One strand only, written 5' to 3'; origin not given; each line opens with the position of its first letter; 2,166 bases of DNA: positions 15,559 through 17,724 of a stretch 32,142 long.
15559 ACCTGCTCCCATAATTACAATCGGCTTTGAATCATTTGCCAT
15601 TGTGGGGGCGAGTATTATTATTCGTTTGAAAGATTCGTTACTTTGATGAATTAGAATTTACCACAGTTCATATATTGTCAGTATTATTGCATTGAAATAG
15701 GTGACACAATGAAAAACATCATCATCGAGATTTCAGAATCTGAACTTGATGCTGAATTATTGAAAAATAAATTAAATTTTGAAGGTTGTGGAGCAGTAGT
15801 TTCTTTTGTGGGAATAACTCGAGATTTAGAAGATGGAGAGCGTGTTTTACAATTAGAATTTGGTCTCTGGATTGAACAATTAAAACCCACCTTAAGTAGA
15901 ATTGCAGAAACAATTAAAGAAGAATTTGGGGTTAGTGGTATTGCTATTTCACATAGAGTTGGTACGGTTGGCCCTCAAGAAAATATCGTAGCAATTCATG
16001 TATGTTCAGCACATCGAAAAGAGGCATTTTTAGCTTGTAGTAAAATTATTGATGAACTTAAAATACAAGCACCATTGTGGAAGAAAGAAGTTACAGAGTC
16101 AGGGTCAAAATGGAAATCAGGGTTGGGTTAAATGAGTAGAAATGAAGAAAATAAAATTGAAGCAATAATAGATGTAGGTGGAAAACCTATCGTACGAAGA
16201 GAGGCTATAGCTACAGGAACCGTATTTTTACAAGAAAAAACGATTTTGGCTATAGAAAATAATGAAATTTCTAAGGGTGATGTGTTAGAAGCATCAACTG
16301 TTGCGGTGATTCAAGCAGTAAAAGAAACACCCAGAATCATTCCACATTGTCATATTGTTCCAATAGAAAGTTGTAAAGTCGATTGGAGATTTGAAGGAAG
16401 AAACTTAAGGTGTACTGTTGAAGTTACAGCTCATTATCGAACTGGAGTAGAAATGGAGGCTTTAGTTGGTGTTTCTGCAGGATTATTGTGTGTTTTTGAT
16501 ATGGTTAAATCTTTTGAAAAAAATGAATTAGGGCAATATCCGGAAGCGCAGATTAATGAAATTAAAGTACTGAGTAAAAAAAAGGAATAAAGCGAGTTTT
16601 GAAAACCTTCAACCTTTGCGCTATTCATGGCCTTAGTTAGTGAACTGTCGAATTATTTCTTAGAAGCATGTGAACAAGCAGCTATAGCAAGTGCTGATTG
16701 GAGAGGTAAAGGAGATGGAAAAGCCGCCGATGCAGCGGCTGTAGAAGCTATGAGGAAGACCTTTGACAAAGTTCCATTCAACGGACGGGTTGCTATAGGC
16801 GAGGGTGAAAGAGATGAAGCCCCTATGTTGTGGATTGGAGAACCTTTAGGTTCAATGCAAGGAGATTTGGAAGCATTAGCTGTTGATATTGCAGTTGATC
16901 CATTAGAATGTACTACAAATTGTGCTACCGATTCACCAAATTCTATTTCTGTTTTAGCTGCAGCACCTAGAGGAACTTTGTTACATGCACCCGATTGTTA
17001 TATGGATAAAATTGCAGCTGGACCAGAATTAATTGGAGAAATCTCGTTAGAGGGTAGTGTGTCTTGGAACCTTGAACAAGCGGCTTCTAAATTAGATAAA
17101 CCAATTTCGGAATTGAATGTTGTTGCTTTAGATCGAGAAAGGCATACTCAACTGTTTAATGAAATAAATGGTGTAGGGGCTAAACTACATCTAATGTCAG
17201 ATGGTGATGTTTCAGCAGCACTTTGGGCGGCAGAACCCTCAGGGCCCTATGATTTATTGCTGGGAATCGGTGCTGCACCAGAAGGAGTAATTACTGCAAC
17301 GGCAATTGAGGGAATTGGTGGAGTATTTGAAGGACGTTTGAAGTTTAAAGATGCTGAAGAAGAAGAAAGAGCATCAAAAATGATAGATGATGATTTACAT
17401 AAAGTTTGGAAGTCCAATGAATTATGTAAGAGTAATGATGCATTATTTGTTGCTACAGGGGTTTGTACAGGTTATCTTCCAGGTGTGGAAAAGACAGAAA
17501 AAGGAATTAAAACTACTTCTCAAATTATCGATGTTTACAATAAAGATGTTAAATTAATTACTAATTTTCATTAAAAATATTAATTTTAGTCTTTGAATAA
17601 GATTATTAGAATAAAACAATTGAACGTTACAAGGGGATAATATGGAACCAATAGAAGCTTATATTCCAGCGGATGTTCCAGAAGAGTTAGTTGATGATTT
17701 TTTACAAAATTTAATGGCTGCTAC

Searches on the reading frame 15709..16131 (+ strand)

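Call 29: search_protein_families(library=pfam, proteins=[window:15709-16131:+], max_evalue=0.001)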
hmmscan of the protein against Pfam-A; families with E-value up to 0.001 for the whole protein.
window:15709-16131:+ (140 aa): 1 family
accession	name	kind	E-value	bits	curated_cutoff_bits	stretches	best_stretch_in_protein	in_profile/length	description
PF02391.22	MoaE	-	2.5e-29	102.2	23.4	1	9-118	2-112/114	MoaE protein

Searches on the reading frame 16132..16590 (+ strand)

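Call 29: search_protein_families(library=pfam, proteins=[window:16132-16590:+], max_evalue=0.001)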
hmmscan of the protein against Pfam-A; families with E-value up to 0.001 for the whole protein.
window:16132-16590:+ (152 aa): 1 family
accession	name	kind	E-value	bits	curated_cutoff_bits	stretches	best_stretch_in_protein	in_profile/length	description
PF01967.27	MoaC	-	1.8e-41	141.8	27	1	13-151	2-135/136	MoaC family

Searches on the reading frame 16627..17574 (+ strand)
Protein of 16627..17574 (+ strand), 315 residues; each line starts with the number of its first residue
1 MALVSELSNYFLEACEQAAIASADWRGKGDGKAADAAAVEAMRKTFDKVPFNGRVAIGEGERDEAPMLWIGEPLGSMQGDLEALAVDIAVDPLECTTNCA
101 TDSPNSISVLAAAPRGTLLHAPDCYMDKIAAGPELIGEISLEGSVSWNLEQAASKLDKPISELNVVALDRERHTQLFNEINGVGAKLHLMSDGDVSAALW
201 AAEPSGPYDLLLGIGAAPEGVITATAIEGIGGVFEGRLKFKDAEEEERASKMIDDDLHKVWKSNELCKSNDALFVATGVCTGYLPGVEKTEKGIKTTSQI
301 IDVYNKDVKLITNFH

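Call 29: search_protein_families(library=pfam, proteins=[window:16627-17574:+], max_evalue=0.001)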
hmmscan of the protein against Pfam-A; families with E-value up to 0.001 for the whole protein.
window:16627-17574:+ (315 aa): 1 family
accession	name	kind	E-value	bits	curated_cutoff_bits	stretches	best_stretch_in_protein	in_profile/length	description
PF03320.18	FBPase_glpX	-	2.7e-104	348.8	27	1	7-315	3-307/307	Bacterial fructose-1,6-bisphosphatase, glpX-encoded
